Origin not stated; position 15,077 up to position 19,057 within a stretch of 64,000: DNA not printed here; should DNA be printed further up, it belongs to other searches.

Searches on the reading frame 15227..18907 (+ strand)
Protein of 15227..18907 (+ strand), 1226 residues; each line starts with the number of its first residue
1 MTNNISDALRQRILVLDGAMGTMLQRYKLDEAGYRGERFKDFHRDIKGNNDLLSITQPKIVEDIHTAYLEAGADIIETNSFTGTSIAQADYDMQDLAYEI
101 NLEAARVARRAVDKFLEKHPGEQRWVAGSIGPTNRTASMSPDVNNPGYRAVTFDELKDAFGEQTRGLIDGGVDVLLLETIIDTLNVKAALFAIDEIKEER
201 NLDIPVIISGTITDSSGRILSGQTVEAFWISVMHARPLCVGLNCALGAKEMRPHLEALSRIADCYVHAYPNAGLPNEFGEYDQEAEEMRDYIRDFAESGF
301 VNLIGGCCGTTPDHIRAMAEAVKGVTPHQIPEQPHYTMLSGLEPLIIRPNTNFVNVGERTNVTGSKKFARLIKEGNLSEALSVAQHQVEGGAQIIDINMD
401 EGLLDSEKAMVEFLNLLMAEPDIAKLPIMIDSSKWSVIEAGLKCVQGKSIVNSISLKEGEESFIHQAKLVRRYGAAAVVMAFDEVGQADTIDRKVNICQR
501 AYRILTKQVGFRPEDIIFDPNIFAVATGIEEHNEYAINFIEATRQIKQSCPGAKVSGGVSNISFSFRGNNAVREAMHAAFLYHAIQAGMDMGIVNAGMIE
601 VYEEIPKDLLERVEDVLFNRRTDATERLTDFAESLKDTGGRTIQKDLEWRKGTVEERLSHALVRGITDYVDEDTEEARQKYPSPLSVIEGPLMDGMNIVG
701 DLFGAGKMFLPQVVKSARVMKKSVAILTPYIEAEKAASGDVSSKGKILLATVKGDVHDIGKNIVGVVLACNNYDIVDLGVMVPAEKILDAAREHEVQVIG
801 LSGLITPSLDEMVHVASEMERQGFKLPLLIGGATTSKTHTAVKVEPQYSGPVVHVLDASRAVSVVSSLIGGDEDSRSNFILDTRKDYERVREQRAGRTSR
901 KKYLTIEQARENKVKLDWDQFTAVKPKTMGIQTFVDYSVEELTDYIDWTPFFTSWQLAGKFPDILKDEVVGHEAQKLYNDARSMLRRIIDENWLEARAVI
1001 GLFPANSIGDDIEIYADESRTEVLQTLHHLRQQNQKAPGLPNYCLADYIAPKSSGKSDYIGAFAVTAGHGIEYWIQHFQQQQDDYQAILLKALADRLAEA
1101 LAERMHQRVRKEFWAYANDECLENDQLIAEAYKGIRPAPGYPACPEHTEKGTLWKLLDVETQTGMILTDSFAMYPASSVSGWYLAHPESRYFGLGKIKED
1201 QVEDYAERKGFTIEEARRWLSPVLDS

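Call 48: find_homologous_proteins(query=window:15227-18907:+, max_evalue=1e-100)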
Query window:15227-18907:+ (1226 aa): 8000 proteins with E <= 1e-100 among 8000 candidates; the best 120 are listed.
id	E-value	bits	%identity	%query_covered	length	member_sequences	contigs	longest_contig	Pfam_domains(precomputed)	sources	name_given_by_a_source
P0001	0.0e+0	2586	91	100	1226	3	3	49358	PF02574.23,PF02607.23,PF02965.23,PF00809.29,PF02310.25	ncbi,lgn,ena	-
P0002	0.0e+0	2442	85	100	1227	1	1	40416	PF02574.23,PF02607.23,PF02965.23,PF00809.29,PF02310.25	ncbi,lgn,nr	ncbi:MAG: methionine synthase [Saprospiraceae bacterium]|nr:MAG: methionine synthase [Saprospiraceae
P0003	0.0e+0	2202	77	100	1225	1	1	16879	PF02574.23,PF02607.23,PF02965.23,PF00809.29,PF02310.25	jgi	jgi:5-methyltetrahydrofolate--homocysteine methyltransferase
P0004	0.0e+0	2190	76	100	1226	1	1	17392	PF02574.23,PF02607.23,PF02965.23,PF00809.29,PF02310.25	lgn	-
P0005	0.0e+0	2182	77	100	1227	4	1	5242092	PF02574.23,PF02607.23,PF02965.23,PF00809.29,PF02310.25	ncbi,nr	ncbi:MAG: methionine synthase [Lewinellaceae bacterium]|nr:methionine synthase [Lewinellaceae bacter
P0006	0.0e+0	2177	76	100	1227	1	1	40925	PF02574.23,PF02607.23,PF02965.23,PF00809.29,PF02310.25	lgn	-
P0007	0.0e+0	2175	76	100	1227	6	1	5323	PF02574.23,PF02607.23,PF02965.23,PF00809.29,PF02310.25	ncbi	-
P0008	0.0e+0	2174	76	100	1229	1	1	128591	PF02574.23,PF02607.23,PF02965.23,PF00809.29,PF02310.25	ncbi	-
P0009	0.0e+0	2173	76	100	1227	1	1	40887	PF02574.23,PF02607.23,PF02965.23,PF00809.29,PF02310.25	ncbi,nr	ncbi:MAG: methionine synthase [Chitinophagales bacterium]|nr:methionine synthase [Chitinophagales ba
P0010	0.0e+0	2172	76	100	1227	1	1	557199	PF02574.23,PF02607.23,PF02965.23,PF00809.29,PF02310.25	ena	-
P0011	0.0e+0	2172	77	100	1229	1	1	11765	PF02574.23,PF02607.23,PF02965.23,PF00809.29,PF02310.25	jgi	jgi:5-methyltetrahydrofolate--homocysteine methyltransferase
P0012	0.0e+0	2168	77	100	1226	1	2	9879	PF02574.23,PF02607.23,PF02965.23,PF00809.29,PF02310.25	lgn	-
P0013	0.0e+0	2166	76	99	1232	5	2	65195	PF02574.23,PF02607.23,PF02965.23,PF00809.29,PF02310.25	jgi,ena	-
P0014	0.0e+0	2166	77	100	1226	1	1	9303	PF02574.23,PF02607.23,PF02965.23,PF00809.29,PF02310.25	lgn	-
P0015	0.0e+0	2164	77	100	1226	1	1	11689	PF02574.23,PF02607.23,PF02965.23,PF00809.29,PF02310.25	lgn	-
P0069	0.0e+0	2140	76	100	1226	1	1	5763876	PF02574.23,PF02607.23,PF02965.23,PF00809.29,PF02310.25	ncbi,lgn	ncbi:MAG: methionine synthase [Saprospiraceae bacterium]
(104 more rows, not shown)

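Call 49: find_encoding_contigs(protein=P0001, flank=10000, max_places=4)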
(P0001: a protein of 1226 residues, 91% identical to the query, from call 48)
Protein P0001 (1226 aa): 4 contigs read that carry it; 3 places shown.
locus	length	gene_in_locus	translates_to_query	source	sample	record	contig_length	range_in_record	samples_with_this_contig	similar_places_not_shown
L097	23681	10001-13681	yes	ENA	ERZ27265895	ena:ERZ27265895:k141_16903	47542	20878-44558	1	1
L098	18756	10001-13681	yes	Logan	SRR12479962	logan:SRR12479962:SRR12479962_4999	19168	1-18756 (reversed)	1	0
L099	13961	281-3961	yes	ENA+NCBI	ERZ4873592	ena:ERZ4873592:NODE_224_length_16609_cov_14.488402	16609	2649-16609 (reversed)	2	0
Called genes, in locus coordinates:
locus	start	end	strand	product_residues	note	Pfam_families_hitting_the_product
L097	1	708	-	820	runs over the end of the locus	PF13620:CarboxypepD_reg, PF13715:CarbopepD_reg_2, PF07715:Plug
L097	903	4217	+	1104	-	PF14870:PSII_BNR (faint), PF02012:BNR (faint), PF15902:Sortilin-Vps10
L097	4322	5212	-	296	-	PF14054:DUF4249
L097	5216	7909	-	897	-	PF13620:CarboxypepD_reg, PF13715:CarbopepD_reg_2, PF07715:Plug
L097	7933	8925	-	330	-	PF04773:FecR, PF16344:FecR_C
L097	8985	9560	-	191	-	PF04542:Sigma70_r2, PF08281:Sigma70_r4_2, PF04545:Sigma70_r4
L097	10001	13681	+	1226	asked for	PF02574:S-methyl_trans, PF00809:Pterin_bind, PF02607:B12-binding_2, PF02310:B12-binding, PF02965:Met_synt_B12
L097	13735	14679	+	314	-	-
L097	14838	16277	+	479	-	PF00578:AhpC-TSA (weak), PF18962:Por_Secre_tail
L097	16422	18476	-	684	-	PF18962:Por_Secre_tail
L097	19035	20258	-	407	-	PF02547:Queuosine_synth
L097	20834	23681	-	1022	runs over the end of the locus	PF00932:LTD, PF18962:Por_Secre_tail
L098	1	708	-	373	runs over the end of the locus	?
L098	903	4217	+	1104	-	PF14870:PSII_BNR (faint), PF02012:BNR (faint), PF15902:Sortilin-Vps10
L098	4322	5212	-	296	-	PF14054:DUF4249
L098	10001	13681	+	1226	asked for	PF02574:S-methyl_trans, PF00809:Pterin_bind, PF02607:B12-binding_2, PF02310:B12-binding, PF02965:Met_synt_B12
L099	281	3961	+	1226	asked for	PF02574:S-methyl_trans, PF00809:Pterin_bind, PF02607:B12-binding_2, PF02310:B12-binding, PF02965:Met_synt_B12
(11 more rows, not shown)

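Call 50: find_encoding_contigs(protein=P0002, flank=10000, max_places=3)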
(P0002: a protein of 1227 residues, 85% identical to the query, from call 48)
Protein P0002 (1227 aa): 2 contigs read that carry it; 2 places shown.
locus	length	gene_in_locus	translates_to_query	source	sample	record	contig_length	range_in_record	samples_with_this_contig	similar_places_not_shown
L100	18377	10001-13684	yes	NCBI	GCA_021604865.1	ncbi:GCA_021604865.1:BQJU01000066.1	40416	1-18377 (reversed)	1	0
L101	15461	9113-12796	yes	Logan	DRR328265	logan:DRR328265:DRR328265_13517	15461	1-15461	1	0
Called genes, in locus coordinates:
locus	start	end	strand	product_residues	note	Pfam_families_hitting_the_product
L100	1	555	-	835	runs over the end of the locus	PF13620:CarboxypepD_reg (weak), PF13715:CarbopepD_reg_2, PF07715:Plug, PF00593:TonB_dep_Rec_b-barrel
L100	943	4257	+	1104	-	PF14870:PSII_BNR (faint), PF02012:BNR (faint), PF15902:Sortilin-Vps10 (weak)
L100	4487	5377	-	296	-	PF14054:DUF4249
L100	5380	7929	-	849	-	PF13620:CarboxypepD_reg, PF13715:CarbopepD_reg_2, PF07715:Plug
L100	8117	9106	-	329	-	PF04773:FecR, PF16344:FecR_C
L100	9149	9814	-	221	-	PF04542:Sigma70_r2, PF08281:Sigma70_r4_2, PF04545:Sigma70_r4, PF00196:GerE (faint)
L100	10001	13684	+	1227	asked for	PF02574:S-methyl_trans, PF00809:Pterin_bind, PF02607:B12-binding_2, PF02310:B12-binding, PF02965:Met_synt_B12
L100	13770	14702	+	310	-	-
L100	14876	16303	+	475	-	PF00578:AhpC-TSA (weak), PF13585:CHU_C (faint), PF18962:Por_Secre_tail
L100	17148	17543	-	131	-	PF13366:PDDEXK_3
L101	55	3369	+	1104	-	PF14870:PSII_BNR (faint), PF02012:BNR (faint), PF15902:Sortilin-Vps10 (weak)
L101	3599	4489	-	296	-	PF14054:DUF4249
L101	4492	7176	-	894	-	PF13620:CarboxypepD_reg, PF13715:CarbopepD_reg_2, PF07715:Plug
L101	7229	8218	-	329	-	PF04773:FecR, PF16344:FecR_C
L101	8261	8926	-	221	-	PF04542:Sigma70_r2, PF08281:Sigma70_r4_2, PF04545:Sigma70_r4, PF00196:GerE (faint)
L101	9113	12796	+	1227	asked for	PF02574:S-methyl_trans, PF00809:Pterin_bind, PF02607:B12-binding_2, PF02310:B12-binding, PF02965:Met_synt_B12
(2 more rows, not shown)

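Call 56: find_encoding_contigs(protein=P0005, flank=10000, max_places=2)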
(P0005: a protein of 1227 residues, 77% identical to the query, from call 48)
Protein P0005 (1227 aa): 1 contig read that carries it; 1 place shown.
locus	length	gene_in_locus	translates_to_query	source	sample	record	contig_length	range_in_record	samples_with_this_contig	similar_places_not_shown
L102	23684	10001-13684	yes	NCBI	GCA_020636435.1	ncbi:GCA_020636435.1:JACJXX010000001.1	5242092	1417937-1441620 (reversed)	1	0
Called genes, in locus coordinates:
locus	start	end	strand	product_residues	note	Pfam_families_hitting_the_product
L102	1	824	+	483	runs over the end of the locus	-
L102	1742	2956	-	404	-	PF00266:Aminotran_5, PF01053:Cys_Met_Meta_PP (weak)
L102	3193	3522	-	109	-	PF12840:HTH_20, PF01022:HTH_5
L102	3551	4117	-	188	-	PF01451:LMWPc (weak)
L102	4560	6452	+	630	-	PF05787:PhoX, PF18962:Por_Secre_tail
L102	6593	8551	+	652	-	PF00034:Cytochrom_C (faint), PF03150:CCP_MauG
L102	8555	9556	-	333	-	PF18174:HU-CCDC81_bac_1, PF18175:HU-CCDC81_bac_2, PF05036:SPOR (weak)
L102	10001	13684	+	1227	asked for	PF02574:S-methyl_trans, PF00809:Pterin_bind, PF02607:B12-binding_2, PF02310:B12-binding, PF02965:Met_synt_B12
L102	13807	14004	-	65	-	-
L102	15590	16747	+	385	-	PF18962:Por_Secre_tail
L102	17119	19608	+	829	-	PF18962:Por_Secre_tail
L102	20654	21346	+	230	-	PF18962:Por_Secre_tail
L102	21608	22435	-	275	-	PF12146:Hydrolase_4, PF00561:Abhydrolase_1, PF12697:Abhydrolase_6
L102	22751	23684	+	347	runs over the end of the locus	PF13384:HTH_23, PF13518:HTH_28 (weak), PF13551:HTH_29 (faint), PF13592:HTH_33, PF13358:DDE_3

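Call 57: find_encoding_contigs(protein=P0069, flank=10000, max_places=2)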
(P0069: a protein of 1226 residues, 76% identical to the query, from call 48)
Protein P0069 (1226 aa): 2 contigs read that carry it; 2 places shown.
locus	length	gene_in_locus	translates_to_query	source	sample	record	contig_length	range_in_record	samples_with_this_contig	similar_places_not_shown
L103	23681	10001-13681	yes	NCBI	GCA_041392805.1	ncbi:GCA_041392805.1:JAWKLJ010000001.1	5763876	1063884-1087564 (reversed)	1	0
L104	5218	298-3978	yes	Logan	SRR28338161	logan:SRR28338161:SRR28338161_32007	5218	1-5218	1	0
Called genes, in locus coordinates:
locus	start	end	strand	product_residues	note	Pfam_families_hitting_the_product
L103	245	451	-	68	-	-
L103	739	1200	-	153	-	PF01797:Y1_Tnp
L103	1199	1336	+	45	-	-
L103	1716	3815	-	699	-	PF10162:G8 (faint)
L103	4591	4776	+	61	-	-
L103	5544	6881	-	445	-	PF03150:CCP_MauG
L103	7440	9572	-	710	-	-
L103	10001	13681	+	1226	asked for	PF02574:S-methyl_trans, PF00809:Pterin_bind, PF02607:B12-binding_2, PF02310:B12-binding, PF02965:Met_synt_B12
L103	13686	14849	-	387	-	PF00583:Acetyltransf_1 (faint)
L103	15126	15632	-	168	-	PF00210:Ferritin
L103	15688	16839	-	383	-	PF18845:baeRF_family3, PF18848:baeRF_family6, PF18849:baeRF_family7, PF18851:baeRF_family8, PF18855:baeRF_family11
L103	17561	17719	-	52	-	-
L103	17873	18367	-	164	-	PF00293:NUDIX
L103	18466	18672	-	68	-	-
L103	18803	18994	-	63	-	-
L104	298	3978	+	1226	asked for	PF02574:S-methyl_trans, PF00809:Pterin_bind, PF02607:B12-binding_2, PF02310:B12-binding, PF02965:Met_synt_B12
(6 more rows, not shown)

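Call 58: find_encoding_contigs(protein=P0008, flank=10000, max_places=2)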
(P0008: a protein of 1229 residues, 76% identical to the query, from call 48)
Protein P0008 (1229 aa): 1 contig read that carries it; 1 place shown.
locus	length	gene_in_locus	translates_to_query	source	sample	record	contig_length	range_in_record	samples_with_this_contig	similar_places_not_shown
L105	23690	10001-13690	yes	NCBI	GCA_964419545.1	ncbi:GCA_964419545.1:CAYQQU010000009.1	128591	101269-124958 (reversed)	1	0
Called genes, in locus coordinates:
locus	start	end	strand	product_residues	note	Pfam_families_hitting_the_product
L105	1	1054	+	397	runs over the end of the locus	-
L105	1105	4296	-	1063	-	PF07494:Reg_prop (faint), PF08450:SGL (faint), PF07495:Y_Y_Y, PF00211:Guanylate_cyc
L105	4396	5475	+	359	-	PF10604:Polyketide_cyc2, PF08327:AHSA1 (weak), PF06445:GyrI-like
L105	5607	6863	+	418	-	-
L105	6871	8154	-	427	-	PF00009:GTP_EFTU, PF01926:MMR_HSR1 (faint), PF22594:GTP-eEF1A_C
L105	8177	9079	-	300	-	PF01507:PAPS_reduct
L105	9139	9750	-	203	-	PF01583:APS_kinase, PF13238:AAA_18 (weak), PF13671:AAA_33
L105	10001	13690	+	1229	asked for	PF02574:S-methyl_trans, PF00809:Pterin_bind, PF02607:B12-binding_2, PF02310:B12-binding, PF02965:Met_synt_B12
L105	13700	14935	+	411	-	PF02547:Queuosine_synth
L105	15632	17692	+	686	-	PF18962:Por_Secre_tail (weak)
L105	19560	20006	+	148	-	PF18962:Por_Secre_tail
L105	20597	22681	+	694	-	PF18962:Por_Secre_tail (faint)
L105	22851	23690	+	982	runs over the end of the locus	PF18962:Por_Secre_tail (weak)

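Call 59: find_encoding_contigs(protein=P0010, flank=10000, max_places=2)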
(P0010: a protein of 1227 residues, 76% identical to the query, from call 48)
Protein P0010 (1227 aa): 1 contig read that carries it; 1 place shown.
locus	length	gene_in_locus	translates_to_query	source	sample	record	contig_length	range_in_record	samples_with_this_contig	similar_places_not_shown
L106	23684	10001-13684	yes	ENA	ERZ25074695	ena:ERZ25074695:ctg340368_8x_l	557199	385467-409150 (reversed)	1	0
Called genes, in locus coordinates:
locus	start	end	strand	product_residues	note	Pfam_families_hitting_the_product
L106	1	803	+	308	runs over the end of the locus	-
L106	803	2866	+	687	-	PF07715:Plug, PF00593:TonB_dep_Rec_b-barrel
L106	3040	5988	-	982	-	PF24595:DUF7619, PF18962:Por_Secre_tail (weak)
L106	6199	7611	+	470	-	-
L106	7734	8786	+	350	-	-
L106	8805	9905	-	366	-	PF00216:Bac_DNA_binding (faint), PF18174:HU-CCDC81_bac_1, PF18175:HU-CCDC81_bac_2, PF05036:SPOR (weak)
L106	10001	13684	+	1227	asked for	PF02574:S-methyl_trans, PF00809:Pterin_bind, PF02607:B12-binding_2, PF02310:B12-binding, PF02965:Met_synt_B12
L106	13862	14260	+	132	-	-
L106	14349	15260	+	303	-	PF00248:Aldo_ket_red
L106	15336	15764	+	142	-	PF26622:DUF8199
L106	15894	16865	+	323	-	PF20243:MbnP, PF18962:Por_Secre_tail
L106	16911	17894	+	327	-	PF03150:CCP_MauG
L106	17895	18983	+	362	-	PF03150:CCP_MauG, PF00034:Cytochrom_C (faint)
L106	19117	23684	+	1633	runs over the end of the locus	PF00873:ACR_tran, PF02321:OEP (faint)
